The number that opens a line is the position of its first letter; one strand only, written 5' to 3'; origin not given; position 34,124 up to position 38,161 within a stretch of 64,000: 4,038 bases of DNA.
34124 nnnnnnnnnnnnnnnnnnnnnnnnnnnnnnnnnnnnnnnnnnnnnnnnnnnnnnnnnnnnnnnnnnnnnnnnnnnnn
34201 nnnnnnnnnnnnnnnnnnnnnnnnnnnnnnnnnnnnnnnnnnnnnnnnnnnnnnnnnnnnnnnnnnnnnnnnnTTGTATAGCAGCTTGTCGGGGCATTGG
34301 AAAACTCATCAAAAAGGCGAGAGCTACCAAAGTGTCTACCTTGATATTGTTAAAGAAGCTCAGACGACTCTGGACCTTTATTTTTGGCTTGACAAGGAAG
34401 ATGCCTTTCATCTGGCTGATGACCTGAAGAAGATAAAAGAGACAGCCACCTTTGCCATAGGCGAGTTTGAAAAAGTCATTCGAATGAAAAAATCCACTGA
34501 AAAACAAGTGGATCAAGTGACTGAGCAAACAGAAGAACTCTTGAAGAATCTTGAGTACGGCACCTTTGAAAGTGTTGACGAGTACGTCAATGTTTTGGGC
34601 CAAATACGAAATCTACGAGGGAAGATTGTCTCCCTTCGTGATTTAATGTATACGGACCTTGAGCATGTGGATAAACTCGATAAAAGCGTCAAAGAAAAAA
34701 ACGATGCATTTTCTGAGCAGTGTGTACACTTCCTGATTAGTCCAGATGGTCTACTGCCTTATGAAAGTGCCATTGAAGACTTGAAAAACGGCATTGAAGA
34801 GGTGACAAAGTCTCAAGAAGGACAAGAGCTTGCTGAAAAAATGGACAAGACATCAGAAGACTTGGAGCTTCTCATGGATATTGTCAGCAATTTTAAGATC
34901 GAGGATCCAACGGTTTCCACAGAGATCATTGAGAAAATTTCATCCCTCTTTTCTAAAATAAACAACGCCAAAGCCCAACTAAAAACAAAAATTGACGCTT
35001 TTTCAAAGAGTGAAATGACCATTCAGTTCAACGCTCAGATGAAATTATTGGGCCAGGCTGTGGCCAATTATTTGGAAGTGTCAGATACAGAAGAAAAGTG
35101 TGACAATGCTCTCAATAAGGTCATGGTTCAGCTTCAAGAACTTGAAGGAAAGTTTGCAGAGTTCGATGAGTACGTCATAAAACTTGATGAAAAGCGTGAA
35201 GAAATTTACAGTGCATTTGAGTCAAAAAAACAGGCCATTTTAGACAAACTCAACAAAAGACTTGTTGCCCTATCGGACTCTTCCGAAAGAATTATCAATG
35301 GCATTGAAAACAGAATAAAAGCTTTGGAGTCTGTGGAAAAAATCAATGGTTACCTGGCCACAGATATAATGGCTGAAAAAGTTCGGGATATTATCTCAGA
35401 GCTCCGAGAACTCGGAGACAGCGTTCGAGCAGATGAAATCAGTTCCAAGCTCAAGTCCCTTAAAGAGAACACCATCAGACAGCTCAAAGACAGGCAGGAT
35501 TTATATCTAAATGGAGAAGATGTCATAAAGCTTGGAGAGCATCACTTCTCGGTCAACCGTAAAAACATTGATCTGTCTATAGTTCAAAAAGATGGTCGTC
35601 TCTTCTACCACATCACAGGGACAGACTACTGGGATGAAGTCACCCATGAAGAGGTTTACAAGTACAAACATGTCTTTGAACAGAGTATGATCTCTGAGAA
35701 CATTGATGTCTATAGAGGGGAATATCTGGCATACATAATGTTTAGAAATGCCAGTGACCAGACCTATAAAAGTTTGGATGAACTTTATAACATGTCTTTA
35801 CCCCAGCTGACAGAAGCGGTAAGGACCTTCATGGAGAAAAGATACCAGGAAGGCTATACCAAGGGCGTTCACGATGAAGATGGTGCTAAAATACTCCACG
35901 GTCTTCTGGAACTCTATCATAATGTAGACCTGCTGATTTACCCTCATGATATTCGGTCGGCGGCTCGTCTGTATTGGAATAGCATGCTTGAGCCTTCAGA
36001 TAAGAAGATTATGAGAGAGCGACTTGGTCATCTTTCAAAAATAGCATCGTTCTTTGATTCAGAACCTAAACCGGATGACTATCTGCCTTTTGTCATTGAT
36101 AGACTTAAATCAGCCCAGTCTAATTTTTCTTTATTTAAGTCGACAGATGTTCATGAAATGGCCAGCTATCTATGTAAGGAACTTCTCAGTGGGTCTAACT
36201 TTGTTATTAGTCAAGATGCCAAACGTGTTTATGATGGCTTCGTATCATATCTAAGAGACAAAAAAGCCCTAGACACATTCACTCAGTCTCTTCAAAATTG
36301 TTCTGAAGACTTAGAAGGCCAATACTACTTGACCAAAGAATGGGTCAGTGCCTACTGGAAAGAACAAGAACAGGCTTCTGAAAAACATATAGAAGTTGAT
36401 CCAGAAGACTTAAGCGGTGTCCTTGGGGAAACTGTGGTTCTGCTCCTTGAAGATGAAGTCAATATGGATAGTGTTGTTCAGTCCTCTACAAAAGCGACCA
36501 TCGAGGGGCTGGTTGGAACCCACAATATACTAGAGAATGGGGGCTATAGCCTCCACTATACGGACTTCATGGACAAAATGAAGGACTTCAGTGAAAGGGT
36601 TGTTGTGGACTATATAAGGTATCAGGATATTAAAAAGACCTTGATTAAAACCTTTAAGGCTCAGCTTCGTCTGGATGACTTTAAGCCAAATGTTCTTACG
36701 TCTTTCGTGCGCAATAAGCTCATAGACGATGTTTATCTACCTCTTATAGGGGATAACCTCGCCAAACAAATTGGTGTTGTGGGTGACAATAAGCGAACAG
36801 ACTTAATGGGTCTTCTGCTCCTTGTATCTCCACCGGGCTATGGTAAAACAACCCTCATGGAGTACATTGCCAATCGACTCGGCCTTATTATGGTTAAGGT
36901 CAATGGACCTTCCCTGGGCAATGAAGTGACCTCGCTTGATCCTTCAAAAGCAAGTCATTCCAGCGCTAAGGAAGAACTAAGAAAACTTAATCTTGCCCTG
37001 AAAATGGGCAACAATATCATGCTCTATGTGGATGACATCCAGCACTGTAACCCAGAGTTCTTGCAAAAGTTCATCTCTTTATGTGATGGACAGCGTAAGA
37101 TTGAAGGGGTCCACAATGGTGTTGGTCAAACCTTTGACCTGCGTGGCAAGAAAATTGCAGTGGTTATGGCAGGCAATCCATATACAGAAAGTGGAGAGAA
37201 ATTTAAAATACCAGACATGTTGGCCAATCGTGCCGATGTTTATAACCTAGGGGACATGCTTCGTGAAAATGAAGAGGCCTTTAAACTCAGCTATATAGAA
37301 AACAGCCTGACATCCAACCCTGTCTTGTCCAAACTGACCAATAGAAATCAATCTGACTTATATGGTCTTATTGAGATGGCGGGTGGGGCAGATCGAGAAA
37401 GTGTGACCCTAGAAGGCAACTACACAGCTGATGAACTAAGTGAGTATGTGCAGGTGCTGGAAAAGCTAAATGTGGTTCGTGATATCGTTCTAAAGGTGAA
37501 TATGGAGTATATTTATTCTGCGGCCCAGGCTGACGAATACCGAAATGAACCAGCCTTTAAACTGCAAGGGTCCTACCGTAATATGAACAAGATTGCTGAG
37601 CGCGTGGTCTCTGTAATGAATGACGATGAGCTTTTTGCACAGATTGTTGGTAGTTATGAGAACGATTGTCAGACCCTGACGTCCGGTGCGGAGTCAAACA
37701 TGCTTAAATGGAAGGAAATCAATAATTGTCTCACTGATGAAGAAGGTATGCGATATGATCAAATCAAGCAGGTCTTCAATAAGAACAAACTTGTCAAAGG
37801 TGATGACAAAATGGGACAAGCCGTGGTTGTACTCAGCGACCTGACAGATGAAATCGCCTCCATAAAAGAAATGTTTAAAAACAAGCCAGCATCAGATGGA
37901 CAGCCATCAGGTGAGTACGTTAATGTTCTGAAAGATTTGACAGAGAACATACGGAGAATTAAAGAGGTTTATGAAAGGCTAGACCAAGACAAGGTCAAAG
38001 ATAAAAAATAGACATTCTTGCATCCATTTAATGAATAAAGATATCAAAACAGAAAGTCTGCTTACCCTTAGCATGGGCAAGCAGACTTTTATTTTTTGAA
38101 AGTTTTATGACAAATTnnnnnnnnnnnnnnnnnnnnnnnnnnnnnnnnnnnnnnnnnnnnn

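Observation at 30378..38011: NfeD - flotillin - 1670-aa coiled-coil AAA+ (AAA_5/MoxR-like) protein: an uncharacterised membrane-microdomain-linked module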

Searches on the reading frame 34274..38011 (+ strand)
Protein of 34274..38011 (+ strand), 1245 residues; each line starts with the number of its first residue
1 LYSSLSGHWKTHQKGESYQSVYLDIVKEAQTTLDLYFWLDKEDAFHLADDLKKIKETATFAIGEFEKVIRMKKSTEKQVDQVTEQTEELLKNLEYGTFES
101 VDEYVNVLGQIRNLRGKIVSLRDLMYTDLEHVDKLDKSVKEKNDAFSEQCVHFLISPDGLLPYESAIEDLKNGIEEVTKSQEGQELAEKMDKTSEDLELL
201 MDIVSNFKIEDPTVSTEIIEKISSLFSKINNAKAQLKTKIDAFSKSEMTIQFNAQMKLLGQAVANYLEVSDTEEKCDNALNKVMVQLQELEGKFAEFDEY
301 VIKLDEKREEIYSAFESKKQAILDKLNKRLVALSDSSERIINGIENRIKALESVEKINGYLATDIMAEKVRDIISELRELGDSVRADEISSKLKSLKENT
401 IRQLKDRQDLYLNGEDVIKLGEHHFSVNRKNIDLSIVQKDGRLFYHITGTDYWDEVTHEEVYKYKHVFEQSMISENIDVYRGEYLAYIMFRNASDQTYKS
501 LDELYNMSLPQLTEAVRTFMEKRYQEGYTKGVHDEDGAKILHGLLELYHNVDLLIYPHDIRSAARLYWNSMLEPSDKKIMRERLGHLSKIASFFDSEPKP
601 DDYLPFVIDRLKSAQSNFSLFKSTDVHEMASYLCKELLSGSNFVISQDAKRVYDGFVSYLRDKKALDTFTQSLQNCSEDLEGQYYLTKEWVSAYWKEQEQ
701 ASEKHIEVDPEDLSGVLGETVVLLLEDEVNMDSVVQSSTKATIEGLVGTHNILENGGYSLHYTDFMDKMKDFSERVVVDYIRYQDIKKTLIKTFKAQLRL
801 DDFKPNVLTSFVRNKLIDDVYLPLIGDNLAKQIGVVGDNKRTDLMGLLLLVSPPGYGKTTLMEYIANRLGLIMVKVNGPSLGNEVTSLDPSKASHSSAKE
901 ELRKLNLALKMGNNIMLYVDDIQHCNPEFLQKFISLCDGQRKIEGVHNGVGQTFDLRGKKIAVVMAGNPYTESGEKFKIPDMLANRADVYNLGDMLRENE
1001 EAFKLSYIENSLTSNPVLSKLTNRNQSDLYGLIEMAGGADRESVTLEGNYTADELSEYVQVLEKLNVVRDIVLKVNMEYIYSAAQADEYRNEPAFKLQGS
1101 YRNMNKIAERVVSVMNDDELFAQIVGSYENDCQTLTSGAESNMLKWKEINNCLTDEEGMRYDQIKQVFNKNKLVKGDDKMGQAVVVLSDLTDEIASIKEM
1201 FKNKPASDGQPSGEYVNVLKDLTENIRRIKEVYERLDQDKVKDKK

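Call 5: search_protein_families(library=pfam, proteins=[window:34274-38011:+], max_evalue=0.01)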
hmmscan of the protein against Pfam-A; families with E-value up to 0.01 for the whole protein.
window:34274-38011:+ (1245 aa): 7 families
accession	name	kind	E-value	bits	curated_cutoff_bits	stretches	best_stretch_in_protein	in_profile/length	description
PF25472.1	DUF7902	-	9.3e-25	87.1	26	1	159-240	2-83/85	Domain of unknown function (DUF7902)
PF00004.35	AAA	-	3.7e-07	31.1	21.2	1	848-929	1-73/131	ATPase family associated with various cellular activities (AAA)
PF13401.12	AAA_22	-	1.6e-05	25.7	27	1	846-939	6-110/130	AAA domain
PF07728.20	AAA_5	-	2.8e-05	24.6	22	1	848-973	2-127/139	AAA domain (dynein-related subfamily)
PF05496.18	RuvB_N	-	0.00021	21.5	27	1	833-882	21-70/159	Holliday junction DNA helicase RuvB P-loop domain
PF24883.2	NPHP3_N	-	0.0052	17.4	24.8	0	846-869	23-46/164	Nephrocystin 3, N-terminal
PF14712.11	Snapin_Pallidin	-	0.0084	17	29.6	0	163-236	11-78/89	Snapin/Pallidin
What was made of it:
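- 34316..38011 (+): 3' part of the giant gene, in the -1 frame. It encodes long helical bundles that include DUF7902 (34748-34993), a small beta unit, a helical domain, the AAA+ module and C-terminal helices. Pfam DUF7902 E 9.3e-25, AAA 3.7e-7, AAA_5 2.8e-5 (call 5).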

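Call 6: search_protein_families(library=ncbifam, proteins=[window:34274-38011:+], max_evalue=0.01)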
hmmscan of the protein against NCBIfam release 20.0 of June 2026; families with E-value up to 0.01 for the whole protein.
window:34274-38011:+ (1245 aa): 3 families
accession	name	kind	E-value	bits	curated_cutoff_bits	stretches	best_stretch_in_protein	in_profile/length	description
NF000868.0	PRK00080.1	equivalog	9e-05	21.5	282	1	833-882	39-88/330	Holliday junction branch migration DNA helicase RuvB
TIGR00635.1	ruvB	equivalog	0.00025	20.2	299.05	1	835-882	20-67/305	Holliday junction branch migration DNA helicase RuvB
NF033453.1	BREX_3_BrxF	hypoth_equivalog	0.0098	15.6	50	0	846-906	17-75/149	BREX-3 system P-loop-containing protein BrxF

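Call 8: search_protein_families(library=padloc, proteins=[window:34274-38011:+], max_evalue=0.1)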
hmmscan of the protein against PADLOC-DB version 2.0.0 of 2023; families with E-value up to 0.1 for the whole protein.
window:34274-38011:+ (1245 aa): 3 families
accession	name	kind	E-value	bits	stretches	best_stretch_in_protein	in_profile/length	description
PDLC04232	IetA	-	0.0042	14.6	1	848-876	119-147/330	-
PDLC00915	TRIP13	-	0.0067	13.9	1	841-873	59-91/302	TRIP13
PDLC04140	mad8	-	0.02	12.4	1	844-872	26-54/314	mads_8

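Call 77: predict_structure(alignment_id=A5)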
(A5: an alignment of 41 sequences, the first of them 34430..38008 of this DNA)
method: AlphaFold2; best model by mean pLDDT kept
length: 1193 residues; sequences in the alignment: 41
mean_pLDDT: 84.5   pTM: 0.62
mean pLDDT of the five models: 84.5, 84.3, 75.8, 75.3, 75.0
residues with pLDDT >= 90: 422; 70-90: 657; 50-70: 104; < 50: 10
segments of 3 or more residues with pLDDT < 50: 1155-1157
pLDDT, mean of each block of 10 residues (from residue 1): 60 77 83 82 74 76 79 81 81 77 74 80 76 76 73 67 75 78 75 77 85 88 88 87 82 88 89 88 88 84 84 87 90 86 83 83 82 87 91 93 92 91 94 96 90 95 94 91 97 92 91 91 91 89 84 92 86 91 87 89 90 91 89 91 82 71 84 85 88 94 92 93 95 93 89 83 88 90 70 84 84 93 93 92 93 94 94 92 88 92 91 84 78 87 78 89 85 84 85 84 90 93 85 75 86 91 91 89 81 92 91 82 60 65 64 51 64 69 62 46
secondary structure, 60 per line:
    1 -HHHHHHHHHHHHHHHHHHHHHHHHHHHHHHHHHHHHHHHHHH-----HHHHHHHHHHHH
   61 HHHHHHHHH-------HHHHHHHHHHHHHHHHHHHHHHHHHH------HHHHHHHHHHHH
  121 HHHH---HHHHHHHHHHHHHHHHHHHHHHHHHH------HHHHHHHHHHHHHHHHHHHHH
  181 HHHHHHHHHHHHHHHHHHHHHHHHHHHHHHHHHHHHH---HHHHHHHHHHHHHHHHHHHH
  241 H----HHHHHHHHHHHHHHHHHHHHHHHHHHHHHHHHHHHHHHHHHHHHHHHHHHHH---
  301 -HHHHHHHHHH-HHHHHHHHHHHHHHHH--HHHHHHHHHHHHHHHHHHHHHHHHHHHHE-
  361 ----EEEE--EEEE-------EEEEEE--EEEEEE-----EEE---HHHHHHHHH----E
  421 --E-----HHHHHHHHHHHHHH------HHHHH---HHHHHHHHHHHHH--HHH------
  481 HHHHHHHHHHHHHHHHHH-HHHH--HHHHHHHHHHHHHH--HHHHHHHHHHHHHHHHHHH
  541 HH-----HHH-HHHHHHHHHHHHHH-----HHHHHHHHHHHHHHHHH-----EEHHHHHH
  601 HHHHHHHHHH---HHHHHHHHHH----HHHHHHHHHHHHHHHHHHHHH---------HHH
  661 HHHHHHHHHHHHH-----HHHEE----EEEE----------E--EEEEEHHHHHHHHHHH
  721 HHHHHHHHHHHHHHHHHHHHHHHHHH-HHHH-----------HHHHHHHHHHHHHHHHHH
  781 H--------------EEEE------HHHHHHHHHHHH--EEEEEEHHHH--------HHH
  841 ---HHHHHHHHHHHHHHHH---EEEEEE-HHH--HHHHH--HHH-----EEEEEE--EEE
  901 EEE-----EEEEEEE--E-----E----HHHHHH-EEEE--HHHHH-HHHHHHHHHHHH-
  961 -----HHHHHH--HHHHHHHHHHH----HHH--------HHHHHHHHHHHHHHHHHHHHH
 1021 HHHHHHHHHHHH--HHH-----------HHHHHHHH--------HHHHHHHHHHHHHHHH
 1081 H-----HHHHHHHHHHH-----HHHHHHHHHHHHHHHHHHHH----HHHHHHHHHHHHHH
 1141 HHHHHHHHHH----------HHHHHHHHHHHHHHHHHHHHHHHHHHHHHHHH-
elements in order (helices of 4 or more, strands of 3 or more residues): H2-43 H49-69 H77-102 H109-124 H128-153 H160-217 H221-241 H246-297 H302-311 H313-328 H331-358 E365-368 E371-374 E382-387 E390-395 E401-403 H407-415 H429-442 H449-453 H457-469 H481-498 H500-503 H506-519 H522-542 H552-565 H571-587 H595-610 H614-623 H628-648 H658-673 E688-691 E705-709 H710-746 H748-751 H763-781 E796-799 H806-817 E820-825 H826-829 H844-859 E863-868 H875-879 E890-895 E898-903 E909-915 H929-934 E936-939 H942-946 H948-959 H966-971 H974-984 H1000-1032 H1049-1056 H1065-1081 H1087-1097 H1103-1122 H1127-1150 H1161-1192
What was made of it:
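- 34316..38011 (+): AlphaFold model pLDDT 84.5 (call 77).
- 37160..37237 (+): Sensor-1 strand (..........) and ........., which carries the candidate arginine finger R1406. In the model these follow a beta-hairpin (model residues 890-903), read here as a pre-sensor-1 hairpin (call 77).
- Closest known: MoxR-type AAA+ ATPases. Same: A beta-hairpin precedes sensor 1 in the model (call 77).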

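Call 79: fold_search(model_id=the predicted structure, library=pdb)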
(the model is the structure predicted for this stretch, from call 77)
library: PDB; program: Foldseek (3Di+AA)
matches with E <= 10: 639; with E <= 0.001: 77
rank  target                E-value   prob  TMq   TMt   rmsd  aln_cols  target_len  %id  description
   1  7k58_C                9.1e-08  1.00  0.12  0.04  47.6      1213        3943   13  Structure of outer-arm dyneins bound to microtubule with microtubule binding state 1(MTBS-1) (released 2021-09-29)
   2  9dgq_m                2.5e-07  1.00  0.13  0.05  52.9      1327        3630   12  Structure of dynein-1 on microtubules (released 2025-09-10)
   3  7k5b_C                4.4e-07  1.00  0.13  0.05  48.7      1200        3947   12  Structure of outer-arm dynein bound to microtubule doublet in microtubule binding state 2 (MTBS-2) (released 2021-09-29)
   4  8glv_DA               8.2e-06  1.00  0.14  0.04  44.7      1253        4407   12  96-nm repeat unit of doublet microtubules from Chlamydomonas reinhardtii flagella (released 2023-05-31)
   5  9fqr_X1               2.8e-05  0.99  0.12  0.05  45.7      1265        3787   12  96-nm repeat of axonemal doublet microtubules from bovine sperm (released 2025-03-26)
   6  9bly_B                4.1e-05  0.99  0.13  0.04  42.7      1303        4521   11  Composite structure of full-length human dynein-1 in phi-particle conformation (released 2025-04-23)
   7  8glv_Fm               4.3e-05  0.99  0.13  0.05  48.4      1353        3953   10  96-nm repeat unit of doublet microtubules from Chlamydomonas reinhardtii flagella (released 2023-05-31)
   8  6l1q_A                6.3e-05  1.00  0.15  0.54   7.7       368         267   13  Crystal structure of AfCbbQ2, a MoxR AAA+-ATPase and CbbQO-type Rubisco activase from Acidithiobacillus ferrooxidans (released 2019-12-18)
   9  8efv_B                6.3e-05  1.00  0.10  0.31  11.3       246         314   18  Structure of single homo-hexameric Holliday junction ATP-dependent DNA helicase RuvB motor (released 2023-05-10)
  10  8j07_k9               7.2e-05  0.95  0.12  0.04  60.0      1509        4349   10  96nm repeat of human respiratory doublet microtubule and associated axonemal complexes (released 2023-07-26)
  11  9y6s_6o               8.9e-05  0.97  0.13  0.05  49.7      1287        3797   12  96-nm repeat of the Leishmania tarentolae doublet microtubule (released 2025-12-17)
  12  6w24_A                1.1e-04  1.00  0.12  0.23  15.0       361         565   14  ClpA Engaged2 State bound to RepA-GFP (Focused Classification) (released 2020-05-06)
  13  9bcx_6                1.3e-04  1.00  0.11  0.18  26.8       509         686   12  Cryo-EM structure of the S. cerevisiae ORC-Cdc6-Mcm2-7-DNA complex with a fully closed Mcm2-Mcm5 DNA entry gate (released 2025-01-01)
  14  7pbl_C                1.4e-04  1.00  0.13  0.39  10.6       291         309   15  RuvAB branch migration motor complexed to the Holliday junction - RuvB AAA+ state s1 [t2 dataset] (released 2022-09-14)
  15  7pbl_D                1.4e-04  1.00  0.12  0.36  10.8       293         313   15  RuvAB branch migration motor complexed to the Holliday junction - RuvB AAA+ state s1 [t2 dataset] (released 2022-09-14)
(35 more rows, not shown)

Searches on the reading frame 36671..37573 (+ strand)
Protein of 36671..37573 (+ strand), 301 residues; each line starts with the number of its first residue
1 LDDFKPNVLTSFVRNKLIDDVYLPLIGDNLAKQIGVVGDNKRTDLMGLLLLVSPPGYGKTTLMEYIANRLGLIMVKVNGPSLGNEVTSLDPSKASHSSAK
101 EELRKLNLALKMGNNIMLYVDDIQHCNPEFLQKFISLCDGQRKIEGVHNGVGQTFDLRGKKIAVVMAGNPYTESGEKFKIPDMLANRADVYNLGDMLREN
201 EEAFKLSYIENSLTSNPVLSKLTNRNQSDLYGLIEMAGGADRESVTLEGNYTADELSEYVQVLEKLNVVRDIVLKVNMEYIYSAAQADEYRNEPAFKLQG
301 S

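Call 50: search_solved_structures(query=window:36671-37573:+, max_evalue=1, show_alignments=2)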
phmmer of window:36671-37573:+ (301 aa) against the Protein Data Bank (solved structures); distinct sequences matched with E-value up to 1: 122 (the best 60 are shown).
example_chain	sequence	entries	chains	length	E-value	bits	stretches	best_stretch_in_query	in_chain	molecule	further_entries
9bji_A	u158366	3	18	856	3.1e-06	30.1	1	49-85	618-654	Nuclear valosin-containing protein-like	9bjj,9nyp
5vc7_A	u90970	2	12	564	4.7e-06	29.5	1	47-93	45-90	VCP-like ATPase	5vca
6chs_H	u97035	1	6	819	7.6e-06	28.8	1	23-109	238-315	Putative cell division control protein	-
5g4g_A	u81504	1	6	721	8.4e-06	28.7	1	47-92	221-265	VCP-LIKE ATPASE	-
5g4f_A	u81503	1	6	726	8.4e-06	28.7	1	47-92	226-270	VCP-LIKE ATPASE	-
7swl_A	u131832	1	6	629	8.6e-06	28.6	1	15-83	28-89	Rix7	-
9lgo_A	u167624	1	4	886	9.5e-06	28.5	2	49-86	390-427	ATPase family gene 2 protein homolog A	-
8rhn_K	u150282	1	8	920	1e-05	28.4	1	49-86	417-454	ATPase family gene 2 protein homolog A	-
7wub_C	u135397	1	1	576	1.3e-05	28.1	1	47-91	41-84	Transitional endoplasmic reticulum ATPase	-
7wub_D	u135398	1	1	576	1.3e-05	28.1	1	47-91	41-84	Transitional endoplasmic reticulum ATPase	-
7lmy_A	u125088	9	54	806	1.3e-05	28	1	21-91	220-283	Transitional endoplasmic reticulum ATPase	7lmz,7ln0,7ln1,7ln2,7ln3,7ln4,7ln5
7rlb_A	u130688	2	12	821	1.4e-05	28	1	21-91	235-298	Transitional endoplasmic reticulum ATPase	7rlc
6mck_A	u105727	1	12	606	1.5e-05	27.9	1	47-91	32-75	Transitional endoplasmic reticulum ATPase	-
9m4n_A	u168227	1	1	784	1.5e-05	27.8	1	22-92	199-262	Cell division control protein 48 homolog A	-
7t3i_A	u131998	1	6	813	1.6e-05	27.7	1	15-83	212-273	Rix7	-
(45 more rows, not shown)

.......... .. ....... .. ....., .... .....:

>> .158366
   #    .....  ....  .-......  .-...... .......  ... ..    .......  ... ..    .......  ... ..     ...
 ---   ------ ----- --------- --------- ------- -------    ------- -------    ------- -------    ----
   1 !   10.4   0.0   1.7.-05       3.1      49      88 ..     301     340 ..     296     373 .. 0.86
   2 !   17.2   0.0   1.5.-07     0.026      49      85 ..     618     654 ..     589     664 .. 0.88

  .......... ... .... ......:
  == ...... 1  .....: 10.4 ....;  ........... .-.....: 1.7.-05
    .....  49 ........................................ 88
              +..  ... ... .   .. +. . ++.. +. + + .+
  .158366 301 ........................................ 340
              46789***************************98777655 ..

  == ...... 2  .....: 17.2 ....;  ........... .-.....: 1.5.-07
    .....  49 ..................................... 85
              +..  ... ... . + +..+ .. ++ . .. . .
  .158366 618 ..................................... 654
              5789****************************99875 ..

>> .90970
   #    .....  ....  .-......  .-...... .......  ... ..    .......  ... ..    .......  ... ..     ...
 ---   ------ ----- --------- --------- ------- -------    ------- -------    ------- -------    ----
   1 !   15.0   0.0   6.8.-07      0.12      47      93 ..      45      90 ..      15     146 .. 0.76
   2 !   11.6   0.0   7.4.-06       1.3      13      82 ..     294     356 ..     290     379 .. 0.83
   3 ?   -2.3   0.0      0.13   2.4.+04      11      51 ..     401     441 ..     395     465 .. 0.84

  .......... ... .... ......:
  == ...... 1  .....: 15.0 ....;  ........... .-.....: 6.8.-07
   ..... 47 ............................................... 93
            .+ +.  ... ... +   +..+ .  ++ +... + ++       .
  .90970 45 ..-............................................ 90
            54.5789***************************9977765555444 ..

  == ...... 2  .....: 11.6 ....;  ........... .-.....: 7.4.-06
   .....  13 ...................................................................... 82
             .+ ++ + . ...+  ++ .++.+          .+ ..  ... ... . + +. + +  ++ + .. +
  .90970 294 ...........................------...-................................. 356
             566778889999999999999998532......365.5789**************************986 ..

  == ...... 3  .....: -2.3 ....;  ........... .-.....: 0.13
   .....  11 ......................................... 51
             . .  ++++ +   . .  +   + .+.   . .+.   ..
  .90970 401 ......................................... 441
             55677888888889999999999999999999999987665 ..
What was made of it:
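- There are weak P-loop matches to RuvB (calls 5, 6, 50, 79). At sequence level the P-loop region is closest to Cdc48/NVL and RuvB (call 50).
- Tried and rejected: A classical-AAA (Cdc48/Vps4) clade assignment was suggested by phmmer against PDB (call 50).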
